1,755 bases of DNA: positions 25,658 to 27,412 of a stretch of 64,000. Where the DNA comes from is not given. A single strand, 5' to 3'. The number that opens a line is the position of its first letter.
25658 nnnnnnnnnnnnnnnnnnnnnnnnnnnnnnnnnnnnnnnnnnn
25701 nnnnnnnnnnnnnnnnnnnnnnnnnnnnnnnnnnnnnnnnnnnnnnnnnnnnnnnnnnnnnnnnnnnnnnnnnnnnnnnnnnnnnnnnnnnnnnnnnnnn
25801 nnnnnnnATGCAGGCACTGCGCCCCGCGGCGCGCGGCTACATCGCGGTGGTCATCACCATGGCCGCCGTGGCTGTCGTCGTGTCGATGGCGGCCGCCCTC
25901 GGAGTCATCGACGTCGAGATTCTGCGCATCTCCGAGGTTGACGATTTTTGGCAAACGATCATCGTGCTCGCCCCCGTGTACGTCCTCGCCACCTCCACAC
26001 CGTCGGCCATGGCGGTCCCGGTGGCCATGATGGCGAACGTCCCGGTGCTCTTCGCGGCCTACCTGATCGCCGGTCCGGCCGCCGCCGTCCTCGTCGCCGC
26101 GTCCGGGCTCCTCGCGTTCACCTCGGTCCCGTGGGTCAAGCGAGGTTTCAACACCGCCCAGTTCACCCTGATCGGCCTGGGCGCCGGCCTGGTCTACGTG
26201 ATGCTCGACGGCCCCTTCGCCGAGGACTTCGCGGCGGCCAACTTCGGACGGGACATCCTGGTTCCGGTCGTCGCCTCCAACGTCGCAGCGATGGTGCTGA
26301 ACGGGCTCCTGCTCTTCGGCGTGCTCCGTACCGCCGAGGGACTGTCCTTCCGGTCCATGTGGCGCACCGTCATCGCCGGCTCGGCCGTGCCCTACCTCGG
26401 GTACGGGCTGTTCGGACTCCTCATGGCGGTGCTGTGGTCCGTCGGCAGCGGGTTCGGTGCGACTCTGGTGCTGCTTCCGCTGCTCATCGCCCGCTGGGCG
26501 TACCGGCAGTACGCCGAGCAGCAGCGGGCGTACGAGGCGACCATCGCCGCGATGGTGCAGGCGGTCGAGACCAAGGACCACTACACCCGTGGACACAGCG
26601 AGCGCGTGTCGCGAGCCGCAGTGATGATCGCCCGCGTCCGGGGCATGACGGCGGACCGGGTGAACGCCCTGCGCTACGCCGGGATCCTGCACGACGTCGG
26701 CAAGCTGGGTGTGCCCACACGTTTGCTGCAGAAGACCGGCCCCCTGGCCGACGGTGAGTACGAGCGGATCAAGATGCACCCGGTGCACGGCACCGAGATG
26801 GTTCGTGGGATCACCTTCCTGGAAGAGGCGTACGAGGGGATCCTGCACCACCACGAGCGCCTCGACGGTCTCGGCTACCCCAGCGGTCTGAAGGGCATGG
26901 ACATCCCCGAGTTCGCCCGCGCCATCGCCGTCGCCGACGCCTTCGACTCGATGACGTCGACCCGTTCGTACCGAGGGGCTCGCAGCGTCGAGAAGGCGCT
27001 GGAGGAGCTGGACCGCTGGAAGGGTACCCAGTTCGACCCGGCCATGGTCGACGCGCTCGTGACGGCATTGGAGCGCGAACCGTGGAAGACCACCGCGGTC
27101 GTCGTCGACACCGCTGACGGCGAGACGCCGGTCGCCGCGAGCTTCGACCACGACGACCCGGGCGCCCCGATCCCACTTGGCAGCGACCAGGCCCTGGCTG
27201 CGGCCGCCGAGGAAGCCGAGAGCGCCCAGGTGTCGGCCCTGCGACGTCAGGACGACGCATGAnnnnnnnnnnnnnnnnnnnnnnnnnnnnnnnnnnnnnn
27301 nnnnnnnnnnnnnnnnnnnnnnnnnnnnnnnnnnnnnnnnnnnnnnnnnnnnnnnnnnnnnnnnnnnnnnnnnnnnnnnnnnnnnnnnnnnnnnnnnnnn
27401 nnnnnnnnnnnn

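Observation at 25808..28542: Translationally coupled pair of paralogous 7TM-like membrane proteins: an intact HD-GYP and a degenerate HD (GYP-less) domain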

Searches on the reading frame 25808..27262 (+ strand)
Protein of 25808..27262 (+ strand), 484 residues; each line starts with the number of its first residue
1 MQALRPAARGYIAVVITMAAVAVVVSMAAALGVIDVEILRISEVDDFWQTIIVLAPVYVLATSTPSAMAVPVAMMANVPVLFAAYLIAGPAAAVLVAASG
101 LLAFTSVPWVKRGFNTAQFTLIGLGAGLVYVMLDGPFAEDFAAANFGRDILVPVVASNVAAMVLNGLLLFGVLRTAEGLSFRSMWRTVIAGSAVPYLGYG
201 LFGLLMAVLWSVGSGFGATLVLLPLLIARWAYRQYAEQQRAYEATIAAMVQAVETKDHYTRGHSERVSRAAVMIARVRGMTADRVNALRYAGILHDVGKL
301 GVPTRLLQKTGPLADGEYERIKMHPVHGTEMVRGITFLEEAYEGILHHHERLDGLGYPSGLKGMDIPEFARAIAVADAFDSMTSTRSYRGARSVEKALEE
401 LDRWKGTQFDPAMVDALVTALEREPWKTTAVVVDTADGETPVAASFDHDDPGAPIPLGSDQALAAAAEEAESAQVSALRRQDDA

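Call 3: search_protein_families(library=pfam, proteins=[window:25808-27262:+], max_evalue=0.1)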
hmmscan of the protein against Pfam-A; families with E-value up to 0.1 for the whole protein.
window:25808-27262:+ (484 aa): 4 families
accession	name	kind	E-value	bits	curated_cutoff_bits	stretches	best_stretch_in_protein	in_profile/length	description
PF13487.12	HD_5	-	1.9e-37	129.1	27.2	1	249-412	3-169/170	HD domain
PF01966.28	HD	-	7.1e-17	62.2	22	1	262-382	3-116/116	HD domain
PF08668.18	HDOD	-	0.017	15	22.9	1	261-306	96-139/196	HDOD domain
PF20855.2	VP1_protrusion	-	0.076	13.3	27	0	51-99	39-87/132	CPV Capsid shell protein VP1, small protrusion domain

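Call 4: search_protein_families(library=ncbifam, proteins=[window:25808-27262:+], max_evalue=0.1)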
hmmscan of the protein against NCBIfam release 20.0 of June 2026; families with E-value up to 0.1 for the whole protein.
window:25808-27262:+ (484 aa): 4 families
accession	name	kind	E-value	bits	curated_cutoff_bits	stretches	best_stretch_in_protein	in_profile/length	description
NF053512.1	nitric_RR_NosR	exception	8.8e-37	127.1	400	1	234-428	166-361/422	response regulator c-di-GMP phosphodiesterase, NosR family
TIGR00277.1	HDIG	domain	1.7e-05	24.6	27.6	1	261-350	6-83/84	HDIG domain-containing metalloprotein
TIGR02621.3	cas3_GSU0051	exception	0.00067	18.6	400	1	261-299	672-710/854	type I-G CRISPR-associated helicase/endonuclease Cas3g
NF045665.1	NTPtran_DVU1551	equivalog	0.0061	15.6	315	1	234-299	192-259/359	DVU_1551 family NTP transferase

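Call 8: search_solved_structures(query=window:25808-27262:+, show_alignments=2)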
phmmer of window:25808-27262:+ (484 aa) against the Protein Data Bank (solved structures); distinct sequences matched with E-value up to 0.001: 6.
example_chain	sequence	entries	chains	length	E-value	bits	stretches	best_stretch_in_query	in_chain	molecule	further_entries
5z7c_A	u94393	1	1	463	6.6e-39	137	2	242-425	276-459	3'3'-cGAMP-specific phosphodiesterase 3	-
4mcw_A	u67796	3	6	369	2.4e-33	118.7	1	235-419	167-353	Metal dependent phosphohydrolase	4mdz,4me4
9rbz_A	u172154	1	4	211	1.7e-27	99.4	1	239-421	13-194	HD domain/sensory box protein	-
9rc0_A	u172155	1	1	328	6.2e-27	97.5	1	239-421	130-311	HD domain/sensory box protein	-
4r8z_A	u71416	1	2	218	7.5e-20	74.2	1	239-420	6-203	Cyclic di-GMP phosphodiesterase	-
3tm8_A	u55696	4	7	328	2.1e-08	36.5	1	248-396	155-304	Uncharacterized protein | Uncharacterized protein Bd1817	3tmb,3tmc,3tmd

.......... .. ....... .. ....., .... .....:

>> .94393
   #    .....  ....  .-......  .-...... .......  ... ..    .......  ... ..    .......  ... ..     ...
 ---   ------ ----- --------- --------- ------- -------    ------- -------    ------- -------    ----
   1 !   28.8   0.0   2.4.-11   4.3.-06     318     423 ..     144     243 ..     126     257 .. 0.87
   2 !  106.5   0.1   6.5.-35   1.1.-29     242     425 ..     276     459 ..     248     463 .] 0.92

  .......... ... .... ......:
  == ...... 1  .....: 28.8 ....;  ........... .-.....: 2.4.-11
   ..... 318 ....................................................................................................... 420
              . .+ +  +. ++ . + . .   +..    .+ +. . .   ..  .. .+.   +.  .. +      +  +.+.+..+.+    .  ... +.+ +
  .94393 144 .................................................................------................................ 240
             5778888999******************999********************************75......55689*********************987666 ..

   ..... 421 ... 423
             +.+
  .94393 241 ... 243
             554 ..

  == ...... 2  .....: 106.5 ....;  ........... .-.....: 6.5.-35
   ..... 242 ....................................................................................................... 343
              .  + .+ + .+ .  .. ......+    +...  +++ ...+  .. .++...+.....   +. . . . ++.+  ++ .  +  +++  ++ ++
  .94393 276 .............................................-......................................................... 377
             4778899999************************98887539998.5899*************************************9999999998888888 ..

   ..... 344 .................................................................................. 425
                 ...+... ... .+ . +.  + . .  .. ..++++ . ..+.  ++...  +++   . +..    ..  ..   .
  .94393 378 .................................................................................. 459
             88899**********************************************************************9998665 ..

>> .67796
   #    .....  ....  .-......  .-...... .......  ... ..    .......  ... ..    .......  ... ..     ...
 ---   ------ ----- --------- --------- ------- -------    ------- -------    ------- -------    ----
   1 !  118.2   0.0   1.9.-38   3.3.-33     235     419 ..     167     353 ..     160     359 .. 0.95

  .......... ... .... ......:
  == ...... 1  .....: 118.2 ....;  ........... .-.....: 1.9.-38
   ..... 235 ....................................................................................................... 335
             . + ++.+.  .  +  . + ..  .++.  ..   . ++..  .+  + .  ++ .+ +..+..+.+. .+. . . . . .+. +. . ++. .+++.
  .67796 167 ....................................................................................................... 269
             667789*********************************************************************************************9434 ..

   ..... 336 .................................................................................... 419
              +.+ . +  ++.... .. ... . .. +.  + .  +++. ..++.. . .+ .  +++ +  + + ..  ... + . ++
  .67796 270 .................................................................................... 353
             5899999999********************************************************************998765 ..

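Call 12: find_homologous_proteins(query=window:25808-27259:+)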
Query window:25808-27259:+ (484 aa): 6312 proteins with E <= 0.001 among 8000 candidates; the best 120 are listed.
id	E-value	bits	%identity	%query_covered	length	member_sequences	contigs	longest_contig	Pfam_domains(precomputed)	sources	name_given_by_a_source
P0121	1.0e-289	979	94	100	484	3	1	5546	PF13487.13,PF01966.29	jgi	jgi:hypothetical protein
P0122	3.7e-262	888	85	100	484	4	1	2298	PF13487.13,PF01966.29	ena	-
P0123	2.7e-260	882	84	100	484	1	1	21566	PF13487.13,PF01966.29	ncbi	ncbi:MAG: HD-GYP domain-containing protein [Actinomycetes bacterium]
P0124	1.8e-198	678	66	100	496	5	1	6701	PF13487.13,PF01966.29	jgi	jgi:hypothetical protein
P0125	6.6e-195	666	70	91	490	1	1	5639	PF13487.13,PF01966.29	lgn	-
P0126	3.1e-194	664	65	100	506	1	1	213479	PF13487.13,PF01966.29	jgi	-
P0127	1.8e-190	651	65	92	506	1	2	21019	PF13487.13,PF01966.29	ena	-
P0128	9.0e-190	649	64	100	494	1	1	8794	PF13487.13,PF01966.29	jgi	jgi:hypothetical protein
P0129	7.2e-167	574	61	95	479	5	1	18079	PF13487.13,PF01966.29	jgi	-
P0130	8.0e-164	564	61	87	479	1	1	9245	PF13487.13,PF01966.29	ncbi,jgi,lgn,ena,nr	ncbi:MAG TPA: HD-GYP domain-containing protein [Actinomycetes bacterium]|nr:HD-GYP domain-containing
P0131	1.0e-161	557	59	95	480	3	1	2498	PF13487.13,PF01966.29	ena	-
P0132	3.8e-161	555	56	100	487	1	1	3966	PF13487.13,PF01966.29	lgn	-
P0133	9.4e-159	547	62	85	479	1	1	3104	PF13487.13,PF01966.29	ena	-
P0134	1.3e-158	546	59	95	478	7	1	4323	PF13487.13,PF01966.29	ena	-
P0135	4.7e-158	545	58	95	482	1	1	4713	PF13487.13,PF01966.29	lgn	-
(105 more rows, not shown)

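Call 30: search_protein_families(library=pfam, alignment_id=A2, max_evalue=0.01)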
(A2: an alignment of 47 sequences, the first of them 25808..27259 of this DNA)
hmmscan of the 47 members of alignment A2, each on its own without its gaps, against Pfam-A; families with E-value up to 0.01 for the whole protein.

A. member 1, window:25808-27259:+ (484 aa): 2 families
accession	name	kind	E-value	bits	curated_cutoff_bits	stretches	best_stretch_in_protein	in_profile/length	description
PF13487.12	HD_5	-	1.9e-37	129.1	27.2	1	249-412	3-169/170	HD domain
PF01966.28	HD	-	7.1e-17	62.2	22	1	262-382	3-116/116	HD domain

B. families by the number of members that match (of 47 scanned): 6 families
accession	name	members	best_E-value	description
PF13487.12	HD_5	47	7.3e-43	HD domain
PF01966.28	HD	47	4.4e-20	HD domain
PF08668.18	HDOD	30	0.00022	HDOD domain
PF20972.2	MASE9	14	3.3e-10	MASE9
PF09534.15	Trp_oprn_chp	1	0.003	Tryptophan-associated transmembrane protein (Trp_oprn_chp)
PF02460.24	Patched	1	0.0043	Patched SSD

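Call 46: predict_structure(alignment_id=A2)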
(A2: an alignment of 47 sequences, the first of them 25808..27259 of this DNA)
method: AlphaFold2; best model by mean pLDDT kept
length: 484 residues; sequences in the alignment: 47
mean_pLDDT: 82.6   pTM: 0.67
mean pLDDT of the five models: 82.6, 81.7, 78.2, 75.4, 74.3
residues with pLDDT >= 90: 209; 70-90: 172; 50-70: 77; < 50: 26
segments of 3 or more residues with pLDDT < 50: 434-445, 454-459, 481-484
pLDDT, mean of each block of 10 residues (from residue 1): 84 98 98 96 95 95 69 76 97 98 92 96 98 97 92 97 94 92 83 87 94 85 82 80 82 77 88 94 86 86 79 78 79 71 66 62 74 90 71 88 86 95 81 45 48 49 65 60 46
secondary structure, 60 per line:
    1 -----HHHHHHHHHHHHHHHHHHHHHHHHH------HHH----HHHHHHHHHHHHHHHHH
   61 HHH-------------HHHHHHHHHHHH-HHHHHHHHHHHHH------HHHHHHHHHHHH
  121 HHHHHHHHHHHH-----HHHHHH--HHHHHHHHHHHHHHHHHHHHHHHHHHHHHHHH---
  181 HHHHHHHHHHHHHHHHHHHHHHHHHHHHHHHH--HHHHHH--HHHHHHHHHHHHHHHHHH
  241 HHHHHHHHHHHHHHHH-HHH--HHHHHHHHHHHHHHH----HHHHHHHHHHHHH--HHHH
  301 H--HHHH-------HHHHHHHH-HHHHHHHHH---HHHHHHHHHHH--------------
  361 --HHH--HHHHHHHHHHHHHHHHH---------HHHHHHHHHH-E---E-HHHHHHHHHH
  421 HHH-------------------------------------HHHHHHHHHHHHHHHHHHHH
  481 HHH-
elements in order: H6-30 H44-63 H77-88 H90-102 H109-132 H138-143 H146-177 H181-212 H215-220 H223-256 H263-277 H282-294 H297-301 H304-307 H315-322 H324-332 H336-346 H368-384 H394-403 H411-423 H461-483

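Call 49: fold_search(model_id=the predicted structure, library=pdb)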
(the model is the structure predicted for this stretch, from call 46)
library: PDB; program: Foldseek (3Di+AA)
matches with E <= 10: 254; with E <= 0.001: 12
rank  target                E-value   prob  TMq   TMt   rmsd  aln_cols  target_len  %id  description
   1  9rbz_C                1.5e-08  1.00  0.34  0.76   3.4       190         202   36  DvhD, HD-GYP domain, c-di-GMP-bound (released 2026-03-04)
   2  9rbz_A                1.6e-08  1.00  0.35  0.77   3.4       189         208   37  DvhD, HD-GYP domain, c-di-GMP-bound (released 2026-03-04)
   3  9rbz_B                2.2e-08  1.00  0.34  0.74   4.4       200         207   38  DvhD, HD-GYP domain, c-di-GMP-bound (released 2026-03-04)
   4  4mcw_A                2.3e-08  1.00  0.36  0.48   6.0       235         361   29  Crystal structure of a HD-GYP domain (a cyclic-di-GMP phosphodiesterase) containing a tri-nuclear metal centre (released 2014-02-19)
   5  4mcw_B                4.8e-08  1.00  0.37  0.48   4.4       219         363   30  Crystal structure of a HD-GYP domain (a cyclic-di-GMP phosphodiesterase) containing a tri-nuclear metal centre (released 2014-02-19)
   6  9rbz_D                6.9e-08  1.00  0.35  0.77   3.4       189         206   37  DvhD, HD-GYP domain, c-di-GMP-bound (released 2026-03-04)
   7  4r8z_B                8.2e-07  1.00  0.36  0.77   3.1       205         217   29  Crystal Structure of PA4781 HD-GYP domain from Pseudomonas aeruginosa at 2.2A resolution showing a bi-metallic Ni ion  (released 2015-03-04)
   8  4r8z_A                2.3e-06  1.00  0.35  0.74   4.1       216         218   28  Crystal Structure of PA4781 HD-GYP domain from Pseudomonas aeruginosa at 2.2A resolution showing a bi-metallic Ni ion  (released 2015-03-04)
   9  9rc0                  2.8e-06  1.00  0.32  0.51   3.9       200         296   32  DvhD, PAS/HD-GYP domains (released 2026-03-04)
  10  5z7c                  3.1e-04  1.00  0.26  0.29  19.3       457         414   18  crystal structure of cyclic GMP-AMP specifc phosphodiesterases in V.cholerae (V-cGAP3) (released 2019-01-02)
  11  4s1b_A                8.7e-04  1.00  0.26  0.53   7.6       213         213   16  Crystal Structure of L. monocytogenes phosphodiesterase PgpH HD domain in complex with Cyclic-di-AMP (released 2015-02-11)
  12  3tm8_A                9.8e-04  1.00  0.29  0.43  15.3       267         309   19  Bd1817, a HDG"Y"P protein from Bdellovibrio bacteriovorus (released 2011-10-19)
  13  3tmd                  1.4e-03  1.00  0.28  0.43  19.6       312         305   17  Bd1817, a HDG"Y"P protein from Bdellovibrio bacteriovorus (released 2011-10-19)
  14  4s1c_A                1.4e-03  1.00  0.25  0.53   7.0       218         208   15  Crystal Structure of L. monocytogenes phosphodiesterase PgpH HD domain (released 2015-02-11)
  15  4s1c_D                1.6e-03  1.00  0.25  0.53   6.9       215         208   14  Crystal Structure of L. monocytogenes phosphodiesterase PgpH HD domain (released 2015-02-11)
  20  5kbw_A                9.9e-02  1.00  0.23  0.56   9.5       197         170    8  Crystal structure of TmRibU, the riboflavin-binding S subunit from the Thermotoga maritima ECF transporter (released 2016-06-29)
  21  3p5n_A                9.9e-02  0.99  0.22  0.51   8.3       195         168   14  Structure and mechanism of the S component of a bacterial ECF transporter (released 2010-11-03)
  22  5kbw_B                2.0e-01  0.99  0.24  0.57   9.5       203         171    8  Crystal structure of TmRibU, the riboflavin-binding S subunit from the Thermotoga maritima ECF transporter (released 2016-06-29)
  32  4dve_A                5.6e-01  0.85  0.21  0.46  11.1       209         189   10  Crystal structure at 2.1 A of the S-component for biotin from an ECF-type ABC transporter (released 2012-08-29)
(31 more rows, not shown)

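Call 85: search_protein_families(library=pfam, alignment_id=A2, max_evalue=10)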
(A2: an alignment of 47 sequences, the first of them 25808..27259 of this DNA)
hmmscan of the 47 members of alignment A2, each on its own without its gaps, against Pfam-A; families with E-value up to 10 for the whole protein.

A. member 1, window:25808-27259:+ (484 aa): 5 families
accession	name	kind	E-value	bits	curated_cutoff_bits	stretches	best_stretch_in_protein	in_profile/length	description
PF13487.12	HD_5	-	1.9e-37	129.1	27.2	1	249-412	3-169/170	HD domain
PF01966.28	HD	-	7.1e-17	62.2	22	1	262-382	3-116/116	HD domain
PF08668.18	HDOD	-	0.017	15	22.9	1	261-306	96-139/196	HDOD domain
PF20855.2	VP1_protrusion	-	0.076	13.3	27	1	51-99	39-87/132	CPV Capsid shell protein VP1, small protrusion domain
PF17555.7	TssN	-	0.16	11.8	30.3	1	92-207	40-148/274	Type VI secretion system, TssN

B. families by the number of members that match (of 47 scanned): 29 families (the first 25 are shown)
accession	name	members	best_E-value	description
PF13487.12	HD_5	47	7.3e-43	HD domain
PF01966.28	HD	47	4.4e-20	HD domain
PF08668.18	HDOD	47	0.00022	HDOD domain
PF20972.2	MASE9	23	3.3e-10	MASE9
PF11522.13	Pik1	6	0.027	Yeast phosphatidylinositol-4-OH kinase Pik1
PF20855.2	VP1_protrusion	2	0.076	CPV Capsid shell protein VP1, small protrusion domain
PF00926.24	DHBP_synthase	2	0.096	3,4-dihydroxy-2-butanone 4-phosphate synthase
PF20357.3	DUF6652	2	0.28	Family of unknown function (DUF6652)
PF10476.14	DUF2448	2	0.4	Protein of unknown function C-terminus (DUF2448)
PF09534.15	Trp_oprn_chp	1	0.003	Tryptophan-associated transmembrane protein (Trp_oprn_chp)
PF02460.24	Patched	1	0.0043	Patched SSD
PF11146.13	DUF2905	1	0.022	Protein of unknown function (DUF2905)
PF16994.11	Glyco_trans_4_5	1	0.056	Glycosyl-transferase family 4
PF01841.26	Transglut_core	1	0.083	Transglutaminase-like superfamily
PF04320.19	YggL_50S_bp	1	0.095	YggL 50S ribosome-binding protein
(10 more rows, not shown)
